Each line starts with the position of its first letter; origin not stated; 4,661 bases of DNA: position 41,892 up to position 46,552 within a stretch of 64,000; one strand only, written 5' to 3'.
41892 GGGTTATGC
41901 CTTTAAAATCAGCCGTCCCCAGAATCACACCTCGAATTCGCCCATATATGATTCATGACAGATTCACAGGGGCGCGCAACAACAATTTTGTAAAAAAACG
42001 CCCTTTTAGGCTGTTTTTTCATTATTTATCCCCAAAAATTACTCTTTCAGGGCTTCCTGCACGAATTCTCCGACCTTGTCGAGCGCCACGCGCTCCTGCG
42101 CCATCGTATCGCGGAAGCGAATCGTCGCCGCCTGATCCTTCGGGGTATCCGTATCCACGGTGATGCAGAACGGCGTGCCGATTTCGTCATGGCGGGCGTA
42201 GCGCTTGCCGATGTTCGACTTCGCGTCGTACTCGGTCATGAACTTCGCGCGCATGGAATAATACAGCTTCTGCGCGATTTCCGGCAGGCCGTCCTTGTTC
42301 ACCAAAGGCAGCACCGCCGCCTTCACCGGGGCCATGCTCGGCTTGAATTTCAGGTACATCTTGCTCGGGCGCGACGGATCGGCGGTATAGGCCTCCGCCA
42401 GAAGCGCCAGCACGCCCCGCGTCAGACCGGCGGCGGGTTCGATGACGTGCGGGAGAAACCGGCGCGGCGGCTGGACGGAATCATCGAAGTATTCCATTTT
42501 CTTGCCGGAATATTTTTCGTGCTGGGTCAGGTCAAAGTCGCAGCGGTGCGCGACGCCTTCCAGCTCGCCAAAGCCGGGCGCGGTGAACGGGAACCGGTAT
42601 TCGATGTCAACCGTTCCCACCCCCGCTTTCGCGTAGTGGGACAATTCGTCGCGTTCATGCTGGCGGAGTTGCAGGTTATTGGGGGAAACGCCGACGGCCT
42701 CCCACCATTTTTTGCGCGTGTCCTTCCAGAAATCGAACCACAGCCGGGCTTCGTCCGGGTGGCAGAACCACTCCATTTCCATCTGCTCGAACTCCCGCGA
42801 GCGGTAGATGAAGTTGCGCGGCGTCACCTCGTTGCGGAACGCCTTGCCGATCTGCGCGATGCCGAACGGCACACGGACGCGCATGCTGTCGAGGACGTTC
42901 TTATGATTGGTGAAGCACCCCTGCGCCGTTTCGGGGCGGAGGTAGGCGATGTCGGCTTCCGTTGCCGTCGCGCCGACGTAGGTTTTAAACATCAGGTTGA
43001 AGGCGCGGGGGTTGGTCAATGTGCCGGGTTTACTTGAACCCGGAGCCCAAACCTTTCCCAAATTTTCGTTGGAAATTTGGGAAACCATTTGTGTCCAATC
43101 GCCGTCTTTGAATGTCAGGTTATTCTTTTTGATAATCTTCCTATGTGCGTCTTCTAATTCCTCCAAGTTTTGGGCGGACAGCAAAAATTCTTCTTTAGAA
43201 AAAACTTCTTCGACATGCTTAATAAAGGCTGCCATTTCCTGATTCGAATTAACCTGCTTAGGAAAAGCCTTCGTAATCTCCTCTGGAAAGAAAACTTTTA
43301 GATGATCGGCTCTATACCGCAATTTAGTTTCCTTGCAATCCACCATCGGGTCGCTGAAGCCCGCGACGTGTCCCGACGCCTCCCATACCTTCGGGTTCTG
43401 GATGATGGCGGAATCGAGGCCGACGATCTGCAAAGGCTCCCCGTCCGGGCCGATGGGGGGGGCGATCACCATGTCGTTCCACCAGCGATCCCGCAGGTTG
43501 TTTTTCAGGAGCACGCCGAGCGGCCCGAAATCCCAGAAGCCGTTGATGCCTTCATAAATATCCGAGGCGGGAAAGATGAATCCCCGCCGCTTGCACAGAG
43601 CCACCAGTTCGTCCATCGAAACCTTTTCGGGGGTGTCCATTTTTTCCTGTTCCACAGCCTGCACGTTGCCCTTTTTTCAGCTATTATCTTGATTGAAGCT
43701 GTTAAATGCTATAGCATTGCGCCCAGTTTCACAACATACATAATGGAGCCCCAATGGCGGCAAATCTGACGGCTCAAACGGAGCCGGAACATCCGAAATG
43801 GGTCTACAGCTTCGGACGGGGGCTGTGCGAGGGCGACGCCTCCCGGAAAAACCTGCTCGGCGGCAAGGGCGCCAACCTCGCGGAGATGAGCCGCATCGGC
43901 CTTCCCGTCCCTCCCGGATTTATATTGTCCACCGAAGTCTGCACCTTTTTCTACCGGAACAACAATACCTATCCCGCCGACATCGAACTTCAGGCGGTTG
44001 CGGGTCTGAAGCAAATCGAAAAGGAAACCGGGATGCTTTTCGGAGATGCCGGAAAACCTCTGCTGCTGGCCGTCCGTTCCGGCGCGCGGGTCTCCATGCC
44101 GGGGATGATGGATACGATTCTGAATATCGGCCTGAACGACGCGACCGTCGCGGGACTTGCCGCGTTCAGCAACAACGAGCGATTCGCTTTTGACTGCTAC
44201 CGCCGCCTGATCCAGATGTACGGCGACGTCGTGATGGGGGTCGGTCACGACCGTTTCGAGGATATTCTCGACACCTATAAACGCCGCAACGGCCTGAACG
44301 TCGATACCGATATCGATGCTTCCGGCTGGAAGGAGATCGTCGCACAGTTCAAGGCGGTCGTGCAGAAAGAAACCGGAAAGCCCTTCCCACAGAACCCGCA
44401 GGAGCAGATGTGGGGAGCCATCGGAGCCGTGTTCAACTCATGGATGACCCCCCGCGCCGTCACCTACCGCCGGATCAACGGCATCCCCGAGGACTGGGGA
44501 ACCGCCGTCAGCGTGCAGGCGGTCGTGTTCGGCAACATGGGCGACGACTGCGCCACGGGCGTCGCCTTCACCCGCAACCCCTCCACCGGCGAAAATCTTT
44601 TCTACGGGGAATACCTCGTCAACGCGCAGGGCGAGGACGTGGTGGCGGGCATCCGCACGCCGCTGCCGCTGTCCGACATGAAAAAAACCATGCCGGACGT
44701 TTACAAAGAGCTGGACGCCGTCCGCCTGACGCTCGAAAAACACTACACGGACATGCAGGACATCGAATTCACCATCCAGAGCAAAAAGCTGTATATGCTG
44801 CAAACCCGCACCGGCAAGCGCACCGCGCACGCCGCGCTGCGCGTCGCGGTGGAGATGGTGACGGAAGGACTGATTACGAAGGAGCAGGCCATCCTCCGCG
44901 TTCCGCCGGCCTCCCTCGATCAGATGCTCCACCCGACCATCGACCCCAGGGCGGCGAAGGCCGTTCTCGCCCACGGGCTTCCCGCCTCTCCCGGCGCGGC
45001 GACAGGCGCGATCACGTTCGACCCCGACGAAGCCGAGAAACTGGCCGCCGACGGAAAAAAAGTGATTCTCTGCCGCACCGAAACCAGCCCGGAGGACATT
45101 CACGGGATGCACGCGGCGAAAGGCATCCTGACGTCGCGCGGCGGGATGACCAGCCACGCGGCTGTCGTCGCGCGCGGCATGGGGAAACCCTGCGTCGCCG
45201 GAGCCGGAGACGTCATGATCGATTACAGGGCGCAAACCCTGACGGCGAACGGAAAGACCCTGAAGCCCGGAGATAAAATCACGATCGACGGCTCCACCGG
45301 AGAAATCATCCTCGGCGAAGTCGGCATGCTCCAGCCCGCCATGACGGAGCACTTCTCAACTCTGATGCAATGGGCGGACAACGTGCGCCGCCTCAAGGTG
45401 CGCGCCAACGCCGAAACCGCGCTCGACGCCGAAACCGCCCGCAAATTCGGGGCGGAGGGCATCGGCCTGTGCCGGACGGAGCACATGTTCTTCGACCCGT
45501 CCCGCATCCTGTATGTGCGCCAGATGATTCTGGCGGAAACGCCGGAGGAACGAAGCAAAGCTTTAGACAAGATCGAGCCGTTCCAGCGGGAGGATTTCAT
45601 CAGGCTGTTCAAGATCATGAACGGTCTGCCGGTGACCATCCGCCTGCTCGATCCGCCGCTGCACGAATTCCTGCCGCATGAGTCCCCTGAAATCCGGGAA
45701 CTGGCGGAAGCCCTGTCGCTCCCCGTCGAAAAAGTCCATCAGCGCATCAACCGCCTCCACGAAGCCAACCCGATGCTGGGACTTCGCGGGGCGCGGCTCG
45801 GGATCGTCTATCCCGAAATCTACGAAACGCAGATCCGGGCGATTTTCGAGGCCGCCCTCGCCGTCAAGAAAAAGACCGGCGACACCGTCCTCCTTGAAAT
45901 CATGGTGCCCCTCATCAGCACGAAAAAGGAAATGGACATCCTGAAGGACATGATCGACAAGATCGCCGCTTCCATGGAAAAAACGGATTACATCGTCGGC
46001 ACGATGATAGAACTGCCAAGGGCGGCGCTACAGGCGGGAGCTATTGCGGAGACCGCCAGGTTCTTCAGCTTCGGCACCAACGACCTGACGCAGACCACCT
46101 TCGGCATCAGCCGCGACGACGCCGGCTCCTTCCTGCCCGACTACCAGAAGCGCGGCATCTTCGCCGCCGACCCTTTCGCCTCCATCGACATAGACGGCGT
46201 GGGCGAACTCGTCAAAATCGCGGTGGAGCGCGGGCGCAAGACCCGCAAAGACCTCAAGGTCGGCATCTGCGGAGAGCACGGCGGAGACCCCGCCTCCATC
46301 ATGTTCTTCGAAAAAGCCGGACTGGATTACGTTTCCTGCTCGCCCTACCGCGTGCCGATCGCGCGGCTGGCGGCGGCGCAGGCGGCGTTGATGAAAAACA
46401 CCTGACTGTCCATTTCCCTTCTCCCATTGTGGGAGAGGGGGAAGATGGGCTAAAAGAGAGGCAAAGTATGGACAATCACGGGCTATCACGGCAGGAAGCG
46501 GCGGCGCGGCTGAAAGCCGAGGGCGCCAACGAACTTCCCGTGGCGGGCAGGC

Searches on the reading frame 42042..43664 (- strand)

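Call 42: search_protein_families(library=pfam, proteins=[window:42042-43664:-], max_evalue=0.001)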
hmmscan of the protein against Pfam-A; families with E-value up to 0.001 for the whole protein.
window:42042-43664:- (541 aa): 2 families
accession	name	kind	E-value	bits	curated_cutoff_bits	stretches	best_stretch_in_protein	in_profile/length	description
PF03129.25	HGTP_anticodon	-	6.3e-19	68.4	21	1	448-537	1-93/94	Anticodon binding domain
PF00587.30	tRNA-synt_2b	-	5.9e-11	43.2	29.3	1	238-336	9-106/179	tRNA synthetase class II core domain (G, H, P, S and T)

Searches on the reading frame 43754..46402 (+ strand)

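Call 42: search_protein_families(library=pfam, proteins=[window:43754-46402:+], max_evalue=0.001)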
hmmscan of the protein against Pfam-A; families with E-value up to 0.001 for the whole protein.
window:43754-46402:+ (883 aa): 3 families
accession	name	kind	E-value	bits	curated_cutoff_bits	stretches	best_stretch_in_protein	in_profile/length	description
PF02896.24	PEP-utilizers_C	-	7.5e-79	265.4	22.8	1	531-877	4-291/293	PEP-utilising enzyme, PEP-binding domain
PF01326.24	PPDK_N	-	1.3e-54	186.2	27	3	83-303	83-217/328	Pyruvate phosphate dikinase, AMP/ATP-binding domain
PF00391.29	PEP-utilizers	-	6e-26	90.3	23.1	1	435-516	3-72/72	PEP-utilising enzyme, mobile domain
